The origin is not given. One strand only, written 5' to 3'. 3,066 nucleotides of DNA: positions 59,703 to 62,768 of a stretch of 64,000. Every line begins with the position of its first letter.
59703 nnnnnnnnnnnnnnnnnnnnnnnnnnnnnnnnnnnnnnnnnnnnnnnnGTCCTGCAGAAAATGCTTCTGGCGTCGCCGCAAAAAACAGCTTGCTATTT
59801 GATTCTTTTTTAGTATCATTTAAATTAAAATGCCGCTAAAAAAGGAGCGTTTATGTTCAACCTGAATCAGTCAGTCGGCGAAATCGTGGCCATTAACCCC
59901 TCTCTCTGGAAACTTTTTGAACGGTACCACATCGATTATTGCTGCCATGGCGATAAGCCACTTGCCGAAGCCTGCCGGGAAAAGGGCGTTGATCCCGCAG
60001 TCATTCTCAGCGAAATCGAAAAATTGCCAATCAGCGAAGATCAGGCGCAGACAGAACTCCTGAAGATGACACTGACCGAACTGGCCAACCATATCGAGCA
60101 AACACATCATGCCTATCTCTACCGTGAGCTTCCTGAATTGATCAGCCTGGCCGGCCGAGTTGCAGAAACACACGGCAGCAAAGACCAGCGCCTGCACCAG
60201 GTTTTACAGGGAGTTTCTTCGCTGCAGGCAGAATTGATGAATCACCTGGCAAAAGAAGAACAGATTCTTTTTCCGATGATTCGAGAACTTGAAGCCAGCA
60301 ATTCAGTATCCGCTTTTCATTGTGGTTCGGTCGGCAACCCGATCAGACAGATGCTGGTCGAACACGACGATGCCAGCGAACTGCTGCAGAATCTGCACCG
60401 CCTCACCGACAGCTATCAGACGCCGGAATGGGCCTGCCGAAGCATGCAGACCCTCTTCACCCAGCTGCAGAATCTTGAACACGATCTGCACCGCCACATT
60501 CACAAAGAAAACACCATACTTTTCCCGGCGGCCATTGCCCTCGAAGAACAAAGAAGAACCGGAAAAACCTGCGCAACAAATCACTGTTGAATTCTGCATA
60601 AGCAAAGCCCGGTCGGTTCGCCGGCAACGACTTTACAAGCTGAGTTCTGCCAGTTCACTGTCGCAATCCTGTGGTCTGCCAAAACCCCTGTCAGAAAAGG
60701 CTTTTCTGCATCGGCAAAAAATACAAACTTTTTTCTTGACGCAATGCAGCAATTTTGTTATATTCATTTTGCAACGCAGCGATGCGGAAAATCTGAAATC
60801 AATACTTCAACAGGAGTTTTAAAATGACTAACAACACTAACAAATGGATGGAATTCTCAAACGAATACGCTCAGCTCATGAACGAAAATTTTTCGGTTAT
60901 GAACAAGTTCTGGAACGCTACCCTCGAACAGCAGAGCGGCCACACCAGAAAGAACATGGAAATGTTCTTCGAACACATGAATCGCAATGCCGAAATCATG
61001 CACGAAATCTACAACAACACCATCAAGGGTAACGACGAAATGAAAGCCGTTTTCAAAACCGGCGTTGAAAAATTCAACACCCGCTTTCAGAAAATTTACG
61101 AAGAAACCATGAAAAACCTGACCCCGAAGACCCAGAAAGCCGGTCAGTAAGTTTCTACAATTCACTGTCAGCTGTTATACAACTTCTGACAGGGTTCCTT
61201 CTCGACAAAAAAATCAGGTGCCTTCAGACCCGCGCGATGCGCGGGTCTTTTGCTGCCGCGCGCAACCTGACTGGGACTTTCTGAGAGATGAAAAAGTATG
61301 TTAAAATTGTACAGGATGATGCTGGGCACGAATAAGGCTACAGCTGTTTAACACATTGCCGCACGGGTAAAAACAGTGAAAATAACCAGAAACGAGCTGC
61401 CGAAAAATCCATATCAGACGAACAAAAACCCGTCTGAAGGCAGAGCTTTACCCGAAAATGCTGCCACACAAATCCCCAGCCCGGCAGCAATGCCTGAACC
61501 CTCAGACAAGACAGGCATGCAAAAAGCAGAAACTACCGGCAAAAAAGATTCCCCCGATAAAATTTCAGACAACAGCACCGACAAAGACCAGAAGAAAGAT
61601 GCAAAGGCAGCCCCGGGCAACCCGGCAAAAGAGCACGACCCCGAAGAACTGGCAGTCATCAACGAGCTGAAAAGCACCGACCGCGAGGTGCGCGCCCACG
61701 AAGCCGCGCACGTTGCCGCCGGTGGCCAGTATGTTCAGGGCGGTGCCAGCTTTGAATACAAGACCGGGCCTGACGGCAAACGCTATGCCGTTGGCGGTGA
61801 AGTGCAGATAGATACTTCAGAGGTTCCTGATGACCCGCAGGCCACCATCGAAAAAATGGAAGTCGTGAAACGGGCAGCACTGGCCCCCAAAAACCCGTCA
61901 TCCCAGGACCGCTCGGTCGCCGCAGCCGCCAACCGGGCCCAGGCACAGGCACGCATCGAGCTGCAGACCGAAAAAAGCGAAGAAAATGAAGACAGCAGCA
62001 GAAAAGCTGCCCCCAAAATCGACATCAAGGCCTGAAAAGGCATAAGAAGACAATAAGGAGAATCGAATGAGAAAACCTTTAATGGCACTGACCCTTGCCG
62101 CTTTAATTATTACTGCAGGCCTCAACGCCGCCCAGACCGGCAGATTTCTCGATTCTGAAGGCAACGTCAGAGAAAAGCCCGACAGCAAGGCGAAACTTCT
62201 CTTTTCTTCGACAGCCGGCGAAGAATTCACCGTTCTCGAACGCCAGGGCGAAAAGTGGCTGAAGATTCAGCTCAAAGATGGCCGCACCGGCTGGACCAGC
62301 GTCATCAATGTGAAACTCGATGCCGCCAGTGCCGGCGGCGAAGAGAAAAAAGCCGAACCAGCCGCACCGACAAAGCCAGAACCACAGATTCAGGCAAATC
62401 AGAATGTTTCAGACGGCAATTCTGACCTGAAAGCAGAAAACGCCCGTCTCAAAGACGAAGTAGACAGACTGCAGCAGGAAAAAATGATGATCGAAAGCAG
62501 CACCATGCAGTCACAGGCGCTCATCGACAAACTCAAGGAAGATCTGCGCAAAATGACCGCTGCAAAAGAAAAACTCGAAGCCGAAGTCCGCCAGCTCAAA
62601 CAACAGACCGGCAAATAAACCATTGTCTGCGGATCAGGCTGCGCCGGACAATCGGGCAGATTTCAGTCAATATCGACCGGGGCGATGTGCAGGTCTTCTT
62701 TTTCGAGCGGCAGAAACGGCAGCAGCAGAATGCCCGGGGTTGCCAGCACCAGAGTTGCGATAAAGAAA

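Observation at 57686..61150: Duplicated 108-aa Asn/Lys-rich protein genes with near-identical strong promoters and 5'UTRs bracketing a peptidase and a RIC iron-centre repair gene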

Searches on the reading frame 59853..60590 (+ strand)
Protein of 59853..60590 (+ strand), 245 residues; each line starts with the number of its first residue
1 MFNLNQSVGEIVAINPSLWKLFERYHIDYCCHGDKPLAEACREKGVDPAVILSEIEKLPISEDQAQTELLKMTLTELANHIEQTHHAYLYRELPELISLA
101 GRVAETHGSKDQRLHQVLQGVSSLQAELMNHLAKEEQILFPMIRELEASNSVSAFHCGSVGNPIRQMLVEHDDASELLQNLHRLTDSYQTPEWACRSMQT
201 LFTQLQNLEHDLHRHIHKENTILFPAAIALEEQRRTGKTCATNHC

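Call 3: search_protein_families(library=pfam, proteins=[window:59853-60590:+], max_evalue=1)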
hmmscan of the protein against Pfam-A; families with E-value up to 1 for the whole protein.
window:59853-60590:+ (245 aa): 5 families
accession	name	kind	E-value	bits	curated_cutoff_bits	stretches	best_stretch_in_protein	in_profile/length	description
PF04405.19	ScdA_N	-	9.6e-23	80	32.5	1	5-58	2-55/56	Domain of Unknown function (DUF542)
PF01814.28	Hemerythrin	-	2.4e-19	70.5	25.3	1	83-227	7-127/127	Hemerythrin HHE cation binding domain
PF08657.15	DASH_Spc34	-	0.1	12.6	26.7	1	154-214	176-231/280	DASH complex subunit Spc34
PF21256.2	TetR_C_5-like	-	0.12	13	27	0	119-146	34-61/127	Tetracyclin repressor-like, C-terminal domain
PF22375.1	Lgt1_N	-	0.14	12.8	27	1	130-181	14-66/101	Glucosyltransferase Lgt1, N-terminal domain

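Call 4: search_protein_families(library=ncbifam, proteins=[window:59853-60590:+], max_evalue=1)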
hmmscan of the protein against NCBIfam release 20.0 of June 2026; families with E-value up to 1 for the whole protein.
window:59853-60590:+ (245 aa): 9 families
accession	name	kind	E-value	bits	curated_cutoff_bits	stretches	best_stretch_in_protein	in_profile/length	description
TIGR03652.1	FeS_repair_RIC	equivalog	2.4e-68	230.2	204.7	1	8-226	1-215/216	iron-sulfur cluster repair di-iron protein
NF008221.0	PRK10992.1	equivalog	1.5e-47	161.9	254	1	3-229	3-218/220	iron-sulfur cluster repair protein YtfE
NF009777.0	PRK13276.1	equivalog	6.1e-30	104.7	259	1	1-224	1-220/224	iron-sulfur cluster repair di-iron protein ScdA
NF041614.1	FeSrepair_DnrN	equivalog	2.9e-21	76.4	300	1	78-228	16-155/157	iron-sulfur cluster repair protein DnrN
NF053874.1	persist_PA2171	equivalog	0.00033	20.4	190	2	112-149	27-64/157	PA2171 family ribosome-binding persister protein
NF003719.0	PRK05329.1-2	equivalog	0.0082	15.1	359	1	92-165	177-249/423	glycerol-3-phosphate dehydrogenase subunit GlpB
TIGR03980.1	prismane_assoc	subfamily_domain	0.024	14.6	44.95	1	7-55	6-57/58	hybrid cluster protein-associated redox disulfide domain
NF006964.0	PRK09440.1-2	equivalog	0.15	10.9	467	1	142-224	267-341/417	valine--pyruvate transaminase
TIGR02916.1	PEP_his_kin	equivalog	0.15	10.6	300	1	127-214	452-540/679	XrtA/PEP-CTERM system histidine kinase PrsK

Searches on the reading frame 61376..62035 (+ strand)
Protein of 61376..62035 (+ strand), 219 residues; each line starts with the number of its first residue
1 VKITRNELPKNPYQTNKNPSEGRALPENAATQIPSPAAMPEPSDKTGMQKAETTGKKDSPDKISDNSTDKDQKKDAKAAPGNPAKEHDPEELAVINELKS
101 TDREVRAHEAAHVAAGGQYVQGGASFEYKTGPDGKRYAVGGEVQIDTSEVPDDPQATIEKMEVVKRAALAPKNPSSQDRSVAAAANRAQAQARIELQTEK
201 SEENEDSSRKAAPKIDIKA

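Call 3: search_protein_families(library=pfam, proteins=[window:61376-62035:+], max_evalue=1)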
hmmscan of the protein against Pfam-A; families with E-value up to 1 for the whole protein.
window:61376-62035:+ (219 aa): 1 family
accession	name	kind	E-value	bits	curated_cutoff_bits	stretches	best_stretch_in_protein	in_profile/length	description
PF12118.13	SprA-related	-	1.2e-35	123.9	27.3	1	52-202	143-295/335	SprA-related family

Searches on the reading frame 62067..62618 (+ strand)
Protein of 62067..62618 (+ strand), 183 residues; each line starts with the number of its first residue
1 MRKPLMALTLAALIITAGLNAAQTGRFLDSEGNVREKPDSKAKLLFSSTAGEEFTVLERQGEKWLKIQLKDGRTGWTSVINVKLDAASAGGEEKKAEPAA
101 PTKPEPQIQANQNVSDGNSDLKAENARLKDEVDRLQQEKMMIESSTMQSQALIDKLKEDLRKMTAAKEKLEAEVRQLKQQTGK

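Call 3: search_protein_families(library=pfam, proteins=[window:62067-62618:+], max_evalue=1)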
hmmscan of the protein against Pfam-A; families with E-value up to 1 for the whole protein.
window:62067-62618:+ (183 aa): 26 families (the best 25 are shown)
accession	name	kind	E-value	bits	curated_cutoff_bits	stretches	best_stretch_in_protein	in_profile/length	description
PF08239.17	SH3_3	-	2.7e-11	43.9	27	1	31-76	2-47/54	Bacterial SH3 domain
PF18348.7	SH3_16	-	2.7e-05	24.3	25.8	1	36-76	3-43/49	Bacterial dipeptidyl-peptidase Sh3 domain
PF00018.34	SH3_1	-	0.00028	20.8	22.9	1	50-76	18-45/48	SH3 domain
PF06347.19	SH3_4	-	0.00069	19.8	24.1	1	30-76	3-48/56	Bacterial SH3 domain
PF04977.20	DivIC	-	0.0015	18.7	28.9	2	117-143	32-58/80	Septum formation initiator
PF02183.23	HALZ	-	0.0022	18.6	28.1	2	121-138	24-41/43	Homeobox associated leucine zipper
PF20492.3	ERM_helical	-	0.0042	17.6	40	1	119-180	51-112/120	Ezrin/radixin/moesin, alpha-helical domain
PF07716.20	bZIP_2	-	0.0048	17.4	22.3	1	110-138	26-54/54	Basic region leucine zipper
PF06320.18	GCN5L1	-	0.014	16.1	23.9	1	123-181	7-63/114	GCN5-like protein 1 (GCN5L1)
PF08614.16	ATG16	-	0.015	15.9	33.7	1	84-180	41-138/200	Autophagy protein 16 (ATG16)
PF25450.1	Rab11-FIP3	-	0.021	15.6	31.9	1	112-168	64-120/125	Rab11-FIP3-like domain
PF23404.1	FAZ1_C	-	0.027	15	27.6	1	154-179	5-30/35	FAZ1, C-terminal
PF14604.12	SH3_9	-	0.045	14.1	30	1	38-75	7-41/49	Variant SH3 domain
PF25078.1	DUF7801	-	0.049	14.3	33.2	1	107-170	51-114/155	Domain of unknown function (DUF7801)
PF21924.1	XRCC4_CC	-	0.1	13.2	27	0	118-160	18-60/78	XRCC4 coiled-coil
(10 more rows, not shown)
